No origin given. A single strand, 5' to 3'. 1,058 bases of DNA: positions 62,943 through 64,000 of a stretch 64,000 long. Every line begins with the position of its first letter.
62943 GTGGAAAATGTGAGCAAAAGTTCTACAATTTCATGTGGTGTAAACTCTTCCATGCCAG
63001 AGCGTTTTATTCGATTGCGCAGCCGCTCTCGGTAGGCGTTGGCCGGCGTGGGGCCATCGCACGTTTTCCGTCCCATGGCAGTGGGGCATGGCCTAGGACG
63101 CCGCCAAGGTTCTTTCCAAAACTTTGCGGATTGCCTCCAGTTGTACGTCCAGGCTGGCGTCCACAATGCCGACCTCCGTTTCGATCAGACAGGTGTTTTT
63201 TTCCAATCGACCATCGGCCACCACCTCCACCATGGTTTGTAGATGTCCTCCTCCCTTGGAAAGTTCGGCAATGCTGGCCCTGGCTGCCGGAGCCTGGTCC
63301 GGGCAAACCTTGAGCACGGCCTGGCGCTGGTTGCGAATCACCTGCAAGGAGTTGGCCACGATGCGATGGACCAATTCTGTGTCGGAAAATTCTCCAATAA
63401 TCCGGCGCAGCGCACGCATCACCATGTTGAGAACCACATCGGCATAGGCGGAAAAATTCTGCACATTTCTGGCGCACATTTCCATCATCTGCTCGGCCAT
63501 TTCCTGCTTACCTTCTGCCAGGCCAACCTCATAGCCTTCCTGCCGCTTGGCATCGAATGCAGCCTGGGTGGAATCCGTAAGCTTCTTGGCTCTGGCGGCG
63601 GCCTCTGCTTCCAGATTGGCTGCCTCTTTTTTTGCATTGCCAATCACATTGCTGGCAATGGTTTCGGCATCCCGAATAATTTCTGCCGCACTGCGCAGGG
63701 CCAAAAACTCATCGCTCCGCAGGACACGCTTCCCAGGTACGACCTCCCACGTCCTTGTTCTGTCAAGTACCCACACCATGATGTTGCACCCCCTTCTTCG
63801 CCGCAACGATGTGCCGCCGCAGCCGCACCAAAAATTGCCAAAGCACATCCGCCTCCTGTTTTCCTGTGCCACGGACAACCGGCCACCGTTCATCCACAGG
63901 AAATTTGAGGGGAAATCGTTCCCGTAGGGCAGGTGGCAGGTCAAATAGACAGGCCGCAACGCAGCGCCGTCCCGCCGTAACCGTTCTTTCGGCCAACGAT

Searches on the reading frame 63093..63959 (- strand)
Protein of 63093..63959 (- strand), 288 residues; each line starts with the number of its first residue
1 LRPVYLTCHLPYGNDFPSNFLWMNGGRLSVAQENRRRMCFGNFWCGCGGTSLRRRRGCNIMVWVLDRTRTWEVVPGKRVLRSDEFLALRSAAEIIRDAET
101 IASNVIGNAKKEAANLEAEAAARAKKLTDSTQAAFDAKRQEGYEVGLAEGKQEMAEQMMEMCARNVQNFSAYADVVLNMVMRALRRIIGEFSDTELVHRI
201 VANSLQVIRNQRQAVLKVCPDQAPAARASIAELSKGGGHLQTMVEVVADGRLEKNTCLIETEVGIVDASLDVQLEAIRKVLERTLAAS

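Call 68: search_protein_families(library=pfam, proteins=[window:63093-63959:-], max_evalue=0.001)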
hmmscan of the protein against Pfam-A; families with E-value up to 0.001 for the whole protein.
window:63093-63959:- (288 aa): 2 families
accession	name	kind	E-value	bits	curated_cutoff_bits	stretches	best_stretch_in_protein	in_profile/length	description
PF02108.21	FliH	-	7.3e-07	29.6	24.1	1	153-276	5-127/128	Flagellar assembly protein FliH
PF06635.17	T3SS_SCTL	-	7.3e-06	26.1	23.3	1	116-280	35-197/206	Type 3 secretion system stator protein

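Call 70: search_protein_families(library=ncbifam, proteins=[window:63093-63959:-], max_evalue=0.001)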
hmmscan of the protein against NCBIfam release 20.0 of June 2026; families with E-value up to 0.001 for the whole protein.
window:63093-63959:- (288 aa): 8 families
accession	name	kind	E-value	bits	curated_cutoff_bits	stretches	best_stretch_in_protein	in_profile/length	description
NF005392.0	PRK06937.1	equivalog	3.1e-45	154.1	159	1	112-286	31-204/209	HrpE/YscL family type III secretion apparatus protein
TIGR02499.1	HrpE_YscL_not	equivalog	1.5e-31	109.7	78.7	1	112-269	14-166/166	type III secretion system stator protein SctL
NF006574.0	PRK09098.1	subfamily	4.4e-24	85.3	278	1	79-286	18-227/277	HrpE/YscL family type III secretion apparatus protein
TIGR03825.1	FliH_bacil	equivalog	1.9e-17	63.6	148.9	1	91-285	42-248/255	flagellar assembly protein FliH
NF004968.0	PRK06328.1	equivalog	4.7e-17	62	220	1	119-285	37-204/223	HrpE/YscL family type III secretion apparatus protein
NF005198.1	PRK06669.1-3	equivalog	4.1e-13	49.2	200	1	91-279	98-291/299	flagellar assembly protein FliH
NF004266.1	PRK05687.1-1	equivalog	0.0004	19.9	260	0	105-274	38-218/230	flagellar assembly protein FliH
TIGR02926.1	AhaH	equivalog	0.00053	20.2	48.5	1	95-159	4-67/85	ATP synthase archaeal subunit H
